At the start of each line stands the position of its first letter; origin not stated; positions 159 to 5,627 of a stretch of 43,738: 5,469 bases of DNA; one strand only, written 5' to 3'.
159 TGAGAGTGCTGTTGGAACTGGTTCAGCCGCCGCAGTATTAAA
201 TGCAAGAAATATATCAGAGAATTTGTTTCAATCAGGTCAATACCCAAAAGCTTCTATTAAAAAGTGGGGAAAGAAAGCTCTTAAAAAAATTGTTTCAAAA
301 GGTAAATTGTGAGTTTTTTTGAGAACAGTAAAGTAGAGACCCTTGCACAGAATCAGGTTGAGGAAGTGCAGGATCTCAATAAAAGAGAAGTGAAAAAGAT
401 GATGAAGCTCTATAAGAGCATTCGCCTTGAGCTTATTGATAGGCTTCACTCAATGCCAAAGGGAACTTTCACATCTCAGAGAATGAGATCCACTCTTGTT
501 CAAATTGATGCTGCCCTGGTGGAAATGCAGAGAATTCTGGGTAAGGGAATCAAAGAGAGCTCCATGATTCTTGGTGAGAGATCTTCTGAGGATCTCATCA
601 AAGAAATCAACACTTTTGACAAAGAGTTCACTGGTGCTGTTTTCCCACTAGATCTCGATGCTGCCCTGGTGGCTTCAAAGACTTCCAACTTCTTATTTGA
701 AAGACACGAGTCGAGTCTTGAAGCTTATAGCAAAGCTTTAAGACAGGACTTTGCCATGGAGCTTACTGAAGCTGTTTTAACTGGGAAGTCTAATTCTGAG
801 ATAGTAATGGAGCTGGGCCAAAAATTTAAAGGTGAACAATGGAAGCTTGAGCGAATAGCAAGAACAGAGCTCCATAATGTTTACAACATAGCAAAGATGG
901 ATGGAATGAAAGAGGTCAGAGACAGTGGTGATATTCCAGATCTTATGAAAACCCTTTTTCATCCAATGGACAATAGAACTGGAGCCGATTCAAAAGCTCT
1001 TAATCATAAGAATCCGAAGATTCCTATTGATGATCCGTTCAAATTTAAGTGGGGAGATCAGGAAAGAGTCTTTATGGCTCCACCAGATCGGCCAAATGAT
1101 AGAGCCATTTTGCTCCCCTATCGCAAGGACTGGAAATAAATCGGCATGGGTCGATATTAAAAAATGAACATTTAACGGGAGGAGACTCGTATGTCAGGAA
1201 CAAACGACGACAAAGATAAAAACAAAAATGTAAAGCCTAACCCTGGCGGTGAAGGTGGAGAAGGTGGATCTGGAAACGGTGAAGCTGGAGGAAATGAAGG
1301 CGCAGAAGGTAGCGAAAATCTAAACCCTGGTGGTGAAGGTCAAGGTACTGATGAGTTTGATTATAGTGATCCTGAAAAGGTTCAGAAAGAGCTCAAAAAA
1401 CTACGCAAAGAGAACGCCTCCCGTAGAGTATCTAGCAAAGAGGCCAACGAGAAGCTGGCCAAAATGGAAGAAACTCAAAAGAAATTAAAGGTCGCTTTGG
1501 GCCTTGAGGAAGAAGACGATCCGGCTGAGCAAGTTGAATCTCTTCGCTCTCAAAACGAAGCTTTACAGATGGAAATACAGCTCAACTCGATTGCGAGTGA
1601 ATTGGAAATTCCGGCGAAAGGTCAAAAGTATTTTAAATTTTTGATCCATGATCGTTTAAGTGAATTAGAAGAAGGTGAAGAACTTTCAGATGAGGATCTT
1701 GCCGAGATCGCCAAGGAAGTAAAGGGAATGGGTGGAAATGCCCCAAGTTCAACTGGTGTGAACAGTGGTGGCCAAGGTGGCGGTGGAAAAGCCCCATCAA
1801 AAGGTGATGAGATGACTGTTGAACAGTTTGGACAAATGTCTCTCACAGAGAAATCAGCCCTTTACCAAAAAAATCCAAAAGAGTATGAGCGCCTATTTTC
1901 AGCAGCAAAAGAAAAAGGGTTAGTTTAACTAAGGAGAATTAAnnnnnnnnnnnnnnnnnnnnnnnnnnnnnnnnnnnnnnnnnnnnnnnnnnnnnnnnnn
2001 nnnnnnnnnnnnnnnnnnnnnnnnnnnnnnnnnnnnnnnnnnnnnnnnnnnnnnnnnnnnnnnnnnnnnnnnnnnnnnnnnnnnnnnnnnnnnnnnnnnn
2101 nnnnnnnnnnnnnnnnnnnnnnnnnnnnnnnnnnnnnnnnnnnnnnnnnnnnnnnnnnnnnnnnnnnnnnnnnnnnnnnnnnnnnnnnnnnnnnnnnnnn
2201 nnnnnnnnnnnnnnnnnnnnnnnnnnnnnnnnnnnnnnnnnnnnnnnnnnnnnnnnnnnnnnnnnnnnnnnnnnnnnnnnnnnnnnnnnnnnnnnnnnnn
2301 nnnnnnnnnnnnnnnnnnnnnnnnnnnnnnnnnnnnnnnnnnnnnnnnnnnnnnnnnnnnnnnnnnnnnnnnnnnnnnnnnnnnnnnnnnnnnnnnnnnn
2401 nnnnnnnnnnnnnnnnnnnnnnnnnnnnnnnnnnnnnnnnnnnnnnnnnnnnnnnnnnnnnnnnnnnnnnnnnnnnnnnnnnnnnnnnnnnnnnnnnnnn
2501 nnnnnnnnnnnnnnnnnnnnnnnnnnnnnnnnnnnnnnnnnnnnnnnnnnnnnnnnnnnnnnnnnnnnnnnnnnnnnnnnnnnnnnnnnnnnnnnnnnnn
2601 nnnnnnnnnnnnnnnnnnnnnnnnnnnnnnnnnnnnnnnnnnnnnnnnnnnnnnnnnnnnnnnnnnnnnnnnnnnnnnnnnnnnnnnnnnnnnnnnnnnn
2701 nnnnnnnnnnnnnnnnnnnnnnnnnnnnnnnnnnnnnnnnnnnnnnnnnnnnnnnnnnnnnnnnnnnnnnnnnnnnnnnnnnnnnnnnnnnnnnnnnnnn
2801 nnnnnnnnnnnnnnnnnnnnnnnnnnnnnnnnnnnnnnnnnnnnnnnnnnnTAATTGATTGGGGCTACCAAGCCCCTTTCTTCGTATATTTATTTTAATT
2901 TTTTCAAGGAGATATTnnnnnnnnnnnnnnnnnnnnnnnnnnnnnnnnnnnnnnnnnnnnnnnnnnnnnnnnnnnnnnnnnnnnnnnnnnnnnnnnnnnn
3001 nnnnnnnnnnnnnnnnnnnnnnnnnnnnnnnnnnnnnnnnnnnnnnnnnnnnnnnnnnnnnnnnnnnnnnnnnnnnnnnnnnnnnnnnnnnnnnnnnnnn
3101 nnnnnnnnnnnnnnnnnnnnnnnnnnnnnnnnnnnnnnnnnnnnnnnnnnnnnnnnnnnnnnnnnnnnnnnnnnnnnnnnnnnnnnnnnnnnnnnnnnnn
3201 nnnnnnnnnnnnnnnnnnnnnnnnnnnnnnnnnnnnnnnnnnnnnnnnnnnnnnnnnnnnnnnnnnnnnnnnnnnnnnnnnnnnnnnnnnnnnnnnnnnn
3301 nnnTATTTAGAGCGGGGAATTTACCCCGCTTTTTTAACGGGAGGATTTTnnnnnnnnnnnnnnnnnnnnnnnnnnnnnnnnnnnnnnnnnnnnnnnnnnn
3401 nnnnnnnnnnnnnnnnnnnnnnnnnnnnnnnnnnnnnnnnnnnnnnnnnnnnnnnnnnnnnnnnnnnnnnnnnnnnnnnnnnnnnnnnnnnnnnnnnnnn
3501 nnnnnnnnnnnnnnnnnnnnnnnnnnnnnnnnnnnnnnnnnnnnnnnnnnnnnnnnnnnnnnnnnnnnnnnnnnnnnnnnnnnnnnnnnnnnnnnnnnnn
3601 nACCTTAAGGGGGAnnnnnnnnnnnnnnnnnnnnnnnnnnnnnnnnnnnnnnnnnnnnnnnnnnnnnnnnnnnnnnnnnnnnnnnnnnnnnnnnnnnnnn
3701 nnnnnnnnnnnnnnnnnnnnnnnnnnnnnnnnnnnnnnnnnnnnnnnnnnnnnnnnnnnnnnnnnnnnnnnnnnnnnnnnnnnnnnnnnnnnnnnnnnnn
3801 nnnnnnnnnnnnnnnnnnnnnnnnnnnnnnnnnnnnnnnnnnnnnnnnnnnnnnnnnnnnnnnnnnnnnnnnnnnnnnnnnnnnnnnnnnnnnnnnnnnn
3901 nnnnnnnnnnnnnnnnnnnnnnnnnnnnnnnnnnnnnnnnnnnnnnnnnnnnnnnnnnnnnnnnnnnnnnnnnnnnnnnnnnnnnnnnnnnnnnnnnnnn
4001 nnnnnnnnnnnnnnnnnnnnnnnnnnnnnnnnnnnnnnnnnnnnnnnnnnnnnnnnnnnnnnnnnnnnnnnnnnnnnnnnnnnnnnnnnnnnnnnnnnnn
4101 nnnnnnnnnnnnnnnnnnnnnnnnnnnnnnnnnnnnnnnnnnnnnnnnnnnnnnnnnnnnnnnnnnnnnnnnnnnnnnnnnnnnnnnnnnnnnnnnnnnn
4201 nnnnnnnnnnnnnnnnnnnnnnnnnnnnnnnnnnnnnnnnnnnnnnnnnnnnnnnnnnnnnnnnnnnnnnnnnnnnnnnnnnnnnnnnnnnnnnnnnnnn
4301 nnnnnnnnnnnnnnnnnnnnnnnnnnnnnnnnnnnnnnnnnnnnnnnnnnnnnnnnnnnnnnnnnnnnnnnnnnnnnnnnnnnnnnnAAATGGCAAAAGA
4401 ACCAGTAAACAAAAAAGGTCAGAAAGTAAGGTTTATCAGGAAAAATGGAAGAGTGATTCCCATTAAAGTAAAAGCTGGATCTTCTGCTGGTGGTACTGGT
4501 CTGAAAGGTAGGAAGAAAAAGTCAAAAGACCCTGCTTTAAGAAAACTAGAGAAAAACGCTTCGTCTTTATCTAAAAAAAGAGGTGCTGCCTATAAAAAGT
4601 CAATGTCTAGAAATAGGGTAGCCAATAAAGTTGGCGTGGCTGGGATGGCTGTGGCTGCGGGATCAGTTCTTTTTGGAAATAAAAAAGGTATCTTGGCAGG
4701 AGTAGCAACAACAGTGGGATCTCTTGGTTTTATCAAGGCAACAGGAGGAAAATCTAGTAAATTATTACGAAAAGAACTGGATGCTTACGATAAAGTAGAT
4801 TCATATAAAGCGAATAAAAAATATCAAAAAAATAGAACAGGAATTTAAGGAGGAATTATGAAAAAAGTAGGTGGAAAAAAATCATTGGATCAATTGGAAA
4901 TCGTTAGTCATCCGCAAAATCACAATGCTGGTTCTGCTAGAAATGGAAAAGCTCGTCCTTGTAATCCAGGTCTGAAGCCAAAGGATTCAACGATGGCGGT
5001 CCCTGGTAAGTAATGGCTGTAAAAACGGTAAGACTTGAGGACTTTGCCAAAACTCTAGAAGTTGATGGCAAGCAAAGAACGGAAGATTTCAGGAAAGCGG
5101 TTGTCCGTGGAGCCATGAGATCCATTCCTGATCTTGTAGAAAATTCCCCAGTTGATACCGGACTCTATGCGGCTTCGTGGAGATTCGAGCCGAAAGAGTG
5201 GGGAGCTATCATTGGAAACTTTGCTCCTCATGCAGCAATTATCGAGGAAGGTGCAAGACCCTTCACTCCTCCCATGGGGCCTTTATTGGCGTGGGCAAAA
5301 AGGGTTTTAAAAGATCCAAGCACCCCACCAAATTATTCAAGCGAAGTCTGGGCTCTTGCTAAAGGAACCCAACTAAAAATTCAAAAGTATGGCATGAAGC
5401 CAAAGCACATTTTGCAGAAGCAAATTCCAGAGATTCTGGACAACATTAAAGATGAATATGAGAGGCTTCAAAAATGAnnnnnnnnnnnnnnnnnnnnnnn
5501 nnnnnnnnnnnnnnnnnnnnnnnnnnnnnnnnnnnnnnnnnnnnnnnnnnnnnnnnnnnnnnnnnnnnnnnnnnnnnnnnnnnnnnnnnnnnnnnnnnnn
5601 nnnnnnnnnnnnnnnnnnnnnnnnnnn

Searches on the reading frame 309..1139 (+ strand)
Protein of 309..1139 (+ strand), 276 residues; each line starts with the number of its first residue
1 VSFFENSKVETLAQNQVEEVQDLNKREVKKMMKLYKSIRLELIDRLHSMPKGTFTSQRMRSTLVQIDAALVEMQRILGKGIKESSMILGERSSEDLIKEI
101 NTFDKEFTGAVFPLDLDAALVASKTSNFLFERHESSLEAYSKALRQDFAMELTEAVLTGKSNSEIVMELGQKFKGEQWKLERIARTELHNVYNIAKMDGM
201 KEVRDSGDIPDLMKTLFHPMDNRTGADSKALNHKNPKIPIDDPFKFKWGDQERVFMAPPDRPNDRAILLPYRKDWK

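Call 9: search_protein_families(library=phrogs, proteins=[window:309-1139:+], max_evalue=0.001)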
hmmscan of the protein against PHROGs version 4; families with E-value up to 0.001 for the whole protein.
window:309-1139:+ (276 aa): 11 families
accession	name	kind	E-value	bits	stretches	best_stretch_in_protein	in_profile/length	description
phrog_2662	-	head and packaging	2.1e-09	37.6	1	25-246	490-683/717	portal protein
phrog_115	-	head and packaging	5.1e-08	33.5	1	141-202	203-264/665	minor head protein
phrog_6577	-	unknown function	6.1e-08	32.4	1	97-275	62-233/1066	-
phrog_758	-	head and packaging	5.9e-07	30.1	1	137-206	167-236/326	head morphogenesis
phrog_2468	-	head and packaging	1.1e-06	29.3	1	67-250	81-245/303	head morphogenesis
phrog_19443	-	head and packaging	1.6e-06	27.9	1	75-204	96-228/579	minor head protein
phrog_595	-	head and packaging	2.1e-06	28.3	1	21-202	61-244/513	head maturation protease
phrog_3517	-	head and packaging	8.9e-05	22.9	1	173-248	228-307/371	head morphogenesis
phrog_4728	-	head and packaging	0.00013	21.9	1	134-208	174-249/591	head morphogenesis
phrog_7625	-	head and packaging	0.00019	21.4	1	22-196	11-183/504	head morphogenesis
phrog_2841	-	head and packaging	0.00022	21.4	1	143-203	194-254/525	minor head protein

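Call 10: search_protein_families(library=pfam, proteins=[window:309-1139:+], max_evalue=0.01)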
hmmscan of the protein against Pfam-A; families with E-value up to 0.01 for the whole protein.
window:309-1139:+ (276 aa): 2 families
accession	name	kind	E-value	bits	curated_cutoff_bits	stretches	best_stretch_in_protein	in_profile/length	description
PF04233.19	Phage_Mu_F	-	1.1e-06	29.7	29.6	1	147-263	2-106/112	Phage Mu protein F like protein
PF17408.7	MCD_N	-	0.0036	17.8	22.4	1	22-69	22-66/85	Malonyl-CoA decarboxylase N-terminal domain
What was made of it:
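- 309..1139 (+): MuF / SPP1 gp7-like minor head protein. Candidate receptor; context. PF04233 at 29.7 bits against a cut-off of 29.6 (call 10).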

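Call 30: search_dna_similar(query=window:309-1139:+, collection=phages, mode=protein, max_rows=25, max_evalue=0.001)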
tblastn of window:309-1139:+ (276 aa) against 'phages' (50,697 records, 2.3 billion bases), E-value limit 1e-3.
No match.

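Call 96: search_protein_families(library=ncbifam, proteins=[window:309-1139:+], max_evalue=0.1)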
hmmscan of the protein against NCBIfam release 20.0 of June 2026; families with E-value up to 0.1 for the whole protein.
window:309-1139:+ (276 aa): 2 families
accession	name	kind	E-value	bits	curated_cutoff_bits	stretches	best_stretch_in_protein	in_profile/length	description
TIGR01641.1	phageSPP1_gp7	domain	0.00013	22.3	39.65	1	152-204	5-57/109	minor capsid protein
NF049969.1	GlMnHpPKinHddA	equivalog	0.056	12.9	600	0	132-207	221-293/338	D-glycero-D-manno-heptose 7-phosphate kinase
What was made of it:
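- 309..1139 (+): TIGR01641 at E = 1.3e-4 (call 96).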

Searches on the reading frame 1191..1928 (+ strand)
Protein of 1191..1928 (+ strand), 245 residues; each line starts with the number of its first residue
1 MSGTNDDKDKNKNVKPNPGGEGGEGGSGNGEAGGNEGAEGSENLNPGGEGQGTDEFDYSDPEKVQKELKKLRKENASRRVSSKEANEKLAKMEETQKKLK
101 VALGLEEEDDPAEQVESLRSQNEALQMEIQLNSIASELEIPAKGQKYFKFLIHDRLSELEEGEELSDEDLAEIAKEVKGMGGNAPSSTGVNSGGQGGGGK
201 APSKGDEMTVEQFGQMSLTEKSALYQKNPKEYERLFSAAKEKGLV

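Call 9: search_protein_families(library=phrogs, proteins=[window:1191-1928:+], max_evalue=0.001)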
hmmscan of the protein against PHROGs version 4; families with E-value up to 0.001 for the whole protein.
window:1191-1928:+ (245 aa): 5 families
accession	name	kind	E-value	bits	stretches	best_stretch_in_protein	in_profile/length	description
phrog_8952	-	unknown function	2.8e-06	28.3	1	18-126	47-148/261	-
phrog_15186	-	unknown function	5.1e-06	28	1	51-132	87-162/270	-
phrog_172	-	head and packaging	3.8e-05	24.8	1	27-238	38-224/229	head scaffolding protein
phrog_22063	-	unknown function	0.00012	22.8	1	19-235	38-260/263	-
phrog_4708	-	head and packaging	0.00078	20.2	0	10-218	19-233/245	head scaffolding protein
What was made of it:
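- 1191..1928 (+): Scaffolding protein. Candidate receptor; context. phrog_172 and phrog_4708 (call 9).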

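Call 10: search_protein_families(library=pfam, proteins=[window:1191-1928:+], max_evalue=0.01)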
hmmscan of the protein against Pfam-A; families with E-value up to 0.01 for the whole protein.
window:1191-1928:+ (245 aa): 0 families

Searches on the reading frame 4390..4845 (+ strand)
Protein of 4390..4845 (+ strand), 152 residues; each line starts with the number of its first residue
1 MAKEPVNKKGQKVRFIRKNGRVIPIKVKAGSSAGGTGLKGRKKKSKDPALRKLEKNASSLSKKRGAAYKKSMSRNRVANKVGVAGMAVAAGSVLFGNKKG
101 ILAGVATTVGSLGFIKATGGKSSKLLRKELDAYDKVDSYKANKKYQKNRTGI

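Call 5: search_protein_families(library=pfam, proteins=[window:4390-4845:+], max_evalue=10)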
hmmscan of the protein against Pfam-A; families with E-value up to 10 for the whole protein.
seq(152 aa): 2 families
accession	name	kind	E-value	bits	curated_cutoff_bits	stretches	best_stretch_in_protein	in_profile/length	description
PF16020.10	Deltameth_res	-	0.33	11.2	27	2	74-102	17-45/52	Deltamethrin resistance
PF19831.4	DUF6312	-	0.99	10.1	27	1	13-80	8-77/98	Family of unknown function (DUF6312)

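Call 6: search_protein_families(library=phrogs, proteins=[window:4390-4845:+], max_evalue=10)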
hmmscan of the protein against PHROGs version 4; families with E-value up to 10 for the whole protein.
seq(152 aa): 2 families
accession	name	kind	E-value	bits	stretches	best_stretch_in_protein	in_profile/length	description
phrog_20426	-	unknown function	0.025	15.8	1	26-42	36-52/61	-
phrog_15170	-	unknown function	0.16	13.1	1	112-138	11-37/57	-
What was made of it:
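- On T4-type capsid targeting sequence: No PHROG or Pfam hit for p1-p3 (calls 5, 6).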

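Call 90: predict_structure(protein=window:4390-4845:+)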
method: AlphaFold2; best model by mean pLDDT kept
length: 152 residues; sequences in the alignment: 1
mean_pLDDT: 66.2   pTM: 0.29
mean pLDDT of the five models: 66.2, 63.5, 61.8, 61.4, 58.5
residues with pLDDT >= 90: 0; 70-90: 63; 50-70: 78; < 50: 11
segments of 3 or more residues with pLDDT < 50: none
pLDDT, mean of each block of 10 residues (from residue 1): 69 82 72 50 64 68 62 65 76 82 79 63 53 55 53 49
secondary structure, 60 per line:
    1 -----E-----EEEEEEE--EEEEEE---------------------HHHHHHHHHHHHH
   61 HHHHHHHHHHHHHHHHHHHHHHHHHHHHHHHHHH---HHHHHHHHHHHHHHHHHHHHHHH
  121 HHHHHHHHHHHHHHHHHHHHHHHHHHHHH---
elements in order: E12-18 E21-26 H48-94 H98-149
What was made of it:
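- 4390..4848 (+): p3: 152-aa tagged protein, pI 11.0. It has the tag followed by a long helical hairpin that carries two 16-residue Gly/Ala-rich apolar segments. AlphaFold2 gives mean pLDDT 66, with helices 48-94 and 98-149 (call 90).
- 4426..4464 (+): Tag of p3: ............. (FIR flavour). AlphaFold2 predicts strands 12-18 and 21-26, with block pLDDT 82 (call 90).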

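Call 94: search_protein_families(library=padloc, proteins=[window:4390-4845:+], max_evalue=0.01)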
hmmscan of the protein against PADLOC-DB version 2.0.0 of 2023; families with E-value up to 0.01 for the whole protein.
seq(152 aa): 0 families

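Call 96: search_protein_families(library=ncbifam, proteins=[window:4390-4845:+], max_evalue=0.1)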
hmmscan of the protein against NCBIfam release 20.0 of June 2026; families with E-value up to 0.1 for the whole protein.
seq(152 aa): 0 families
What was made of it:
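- Tried and rejected: Pfam, PHROGs, NCBIfam and PADLOC on p1-p3: no family (calls 5, 6, 94, 96).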

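Call 104: fold_search(model_id=the predicted structure, library=viral)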
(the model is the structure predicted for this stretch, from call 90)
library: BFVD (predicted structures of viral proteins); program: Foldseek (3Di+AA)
matches with E <= 10: 328; with E <= 0.001: 0
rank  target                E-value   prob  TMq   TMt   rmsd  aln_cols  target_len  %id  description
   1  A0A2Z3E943            2.5e-01  0.18  0.16  0.09  13.3        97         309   21  (no name in the UniProt tables at hand)
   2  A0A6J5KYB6            3.1e-01  0.87  0.27  0.44   6.7        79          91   23  Uncharacterized protein [uncultured Caudovirales phage]
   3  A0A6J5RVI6            4.6e-01  0.87  0.47  0.15   6.3       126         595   11  EF-hand domain-containing protein [uncultured Caudovirales phage]
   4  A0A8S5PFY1            4.6e-01  0.63  0.36  0.43   6.0       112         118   22  Uncharacterized protein [Siphoviridae sp. ctWKa2]
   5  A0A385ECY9            5.2e-01  0.85  0.41  0.58   5.5        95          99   24  30S ribosomal protein S20 [Caulobacter phage CcrPW]
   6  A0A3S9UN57            5.6e-01  0.14  0.20  0.24  16.1       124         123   15  Uncharacterized protein [Arthrobacter phage Maja]
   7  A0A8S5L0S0            6.0e-01  0.25  0.28  0.12  18.9       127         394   17  Maturation protein [ssRNA phage SRR6960551_7]
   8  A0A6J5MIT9            6.0e-01  0.18  0.28  0.19  21.6       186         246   13  Uncharacterized protein [uncultured Caudovirales phage]
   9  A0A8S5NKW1            6.8e-01  0.21  0.24  0.25  12.0       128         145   12  Putative ABC transporter ATP-binding protein (Fragment) [Myoviridae sp. ctyD07]
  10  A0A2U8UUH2            7.3e-01  0.51  0.28  0.42  12.4        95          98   13  Uncharacterized protein [Microbacterium phage Hendrix]
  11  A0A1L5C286            8.9e-01  0.21  0.21  0.37  18.1       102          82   17  Uncharacterized protein [Pseudoalteromonas phage C5a]
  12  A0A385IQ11            9.5e-01  0.80  0.15  0.15   2.2        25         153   32  Putative HNH endonuclease [Escherichia phage LL11]
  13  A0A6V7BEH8            1.0e+00  0.96  0.34  0.72   1.5        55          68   16  (no name in the UniProt tables at hand)
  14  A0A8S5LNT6            1.1e+00  0.20  0.16  0.11  16.3        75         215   29  Uncharacterized protein [Siphoviridae sp. ctsf32]
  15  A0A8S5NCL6            1.2e+00  0.60  0.39  0.07   8.4       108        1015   17  Minor tail protein [Siphoviridae sp. ctUse40]
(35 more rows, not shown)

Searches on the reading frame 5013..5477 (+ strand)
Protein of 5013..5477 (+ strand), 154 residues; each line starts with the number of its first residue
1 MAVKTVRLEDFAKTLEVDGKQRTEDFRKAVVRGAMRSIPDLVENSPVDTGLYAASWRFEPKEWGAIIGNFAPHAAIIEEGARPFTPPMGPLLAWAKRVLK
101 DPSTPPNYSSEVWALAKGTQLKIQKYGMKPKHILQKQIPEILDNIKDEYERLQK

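Call 9: search_protein_families(library=phrogs, proteins=[window:5013-5477:+], max_evalue=0.001)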
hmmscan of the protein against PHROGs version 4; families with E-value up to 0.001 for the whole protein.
window:5013-5477:+ (154 aa): 1 family
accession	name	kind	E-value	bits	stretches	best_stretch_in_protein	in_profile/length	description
phrog_5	-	connector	3e-11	44.6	1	2-152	92-208/239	tail completion or Neck1 protein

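Call 10: search_protein_families(library=pfam, proteins=[window:5013-5477:+], max_evalue=0.01)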
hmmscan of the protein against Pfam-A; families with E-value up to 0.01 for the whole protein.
window:5013-5477:+ (154 aa): 0 families
